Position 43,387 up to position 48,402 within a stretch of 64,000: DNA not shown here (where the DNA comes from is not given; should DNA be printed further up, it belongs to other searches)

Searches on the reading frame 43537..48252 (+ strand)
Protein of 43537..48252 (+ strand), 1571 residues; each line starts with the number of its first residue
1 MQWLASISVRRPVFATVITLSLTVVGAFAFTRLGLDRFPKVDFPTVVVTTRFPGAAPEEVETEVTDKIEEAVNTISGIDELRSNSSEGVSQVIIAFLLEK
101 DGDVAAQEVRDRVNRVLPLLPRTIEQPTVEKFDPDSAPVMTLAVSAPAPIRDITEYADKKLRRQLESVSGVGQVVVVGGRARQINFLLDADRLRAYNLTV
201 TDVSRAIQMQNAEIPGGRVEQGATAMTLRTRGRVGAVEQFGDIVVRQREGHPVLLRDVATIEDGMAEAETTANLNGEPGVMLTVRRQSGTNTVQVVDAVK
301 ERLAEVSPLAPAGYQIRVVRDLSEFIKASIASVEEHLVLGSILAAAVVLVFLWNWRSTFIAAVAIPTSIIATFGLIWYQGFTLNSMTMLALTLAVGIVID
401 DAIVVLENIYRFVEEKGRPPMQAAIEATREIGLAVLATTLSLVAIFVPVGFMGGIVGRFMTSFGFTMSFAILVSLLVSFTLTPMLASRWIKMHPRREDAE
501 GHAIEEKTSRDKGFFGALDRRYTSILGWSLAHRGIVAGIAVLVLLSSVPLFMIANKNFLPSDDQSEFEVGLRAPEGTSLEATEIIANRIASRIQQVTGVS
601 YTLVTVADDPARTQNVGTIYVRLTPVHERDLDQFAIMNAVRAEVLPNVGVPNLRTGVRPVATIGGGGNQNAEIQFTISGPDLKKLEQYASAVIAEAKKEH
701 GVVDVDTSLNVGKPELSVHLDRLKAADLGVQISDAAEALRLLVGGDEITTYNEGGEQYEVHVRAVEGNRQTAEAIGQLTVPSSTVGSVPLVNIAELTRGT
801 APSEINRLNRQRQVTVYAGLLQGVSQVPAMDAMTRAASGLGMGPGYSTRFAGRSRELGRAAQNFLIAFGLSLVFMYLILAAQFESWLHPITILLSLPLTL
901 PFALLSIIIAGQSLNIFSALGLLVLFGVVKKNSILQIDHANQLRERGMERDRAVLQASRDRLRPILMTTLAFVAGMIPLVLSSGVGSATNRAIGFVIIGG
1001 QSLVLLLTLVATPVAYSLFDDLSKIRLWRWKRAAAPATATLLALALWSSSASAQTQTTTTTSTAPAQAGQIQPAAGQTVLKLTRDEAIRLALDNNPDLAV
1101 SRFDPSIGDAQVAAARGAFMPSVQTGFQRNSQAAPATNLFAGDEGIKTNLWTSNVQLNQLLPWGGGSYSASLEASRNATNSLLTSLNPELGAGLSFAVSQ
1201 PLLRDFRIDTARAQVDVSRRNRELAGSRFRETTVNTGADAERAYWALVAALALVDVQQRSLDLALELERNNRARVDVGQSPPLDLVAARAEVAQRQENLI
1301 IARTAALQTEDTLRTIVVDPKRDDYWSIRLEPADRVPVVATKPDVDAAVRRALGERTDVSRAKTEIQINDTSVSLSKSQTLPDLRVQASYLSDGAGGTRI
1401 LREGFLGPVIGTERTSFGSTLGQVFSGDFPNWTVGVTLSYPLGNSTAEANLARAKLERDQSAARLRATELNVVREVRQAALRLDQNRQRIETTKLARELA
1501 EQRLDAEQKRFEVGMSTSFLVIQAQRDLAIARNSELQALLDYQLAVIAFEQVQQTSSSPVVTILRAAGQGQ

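Call 41: search_protein_families(library=pfam, proteins=[window:43537-48252:+], max_evalue=0.0001)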
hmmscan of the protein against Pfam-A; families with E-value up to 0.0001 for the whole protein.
window:43537-48252:+ (1571 aa): 3 families
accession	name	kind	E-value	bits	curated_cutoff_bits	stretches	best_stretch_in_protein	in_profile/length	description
PF00873.25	ACR_tran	-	1.3e-284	947.2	28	1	5-1019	2-1020/1021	AcrB/AcrD/AcrF family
PF02321.23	OEP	-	2.1e-47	161.8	22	2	1346-1551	2-184/187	Outer membrane efflux protein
PF02355.23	SecD_SecF_C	-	8e-05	22.6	20.5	1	337-485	36-182/189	Protein export membrane protein SecD/SecF, C-terminal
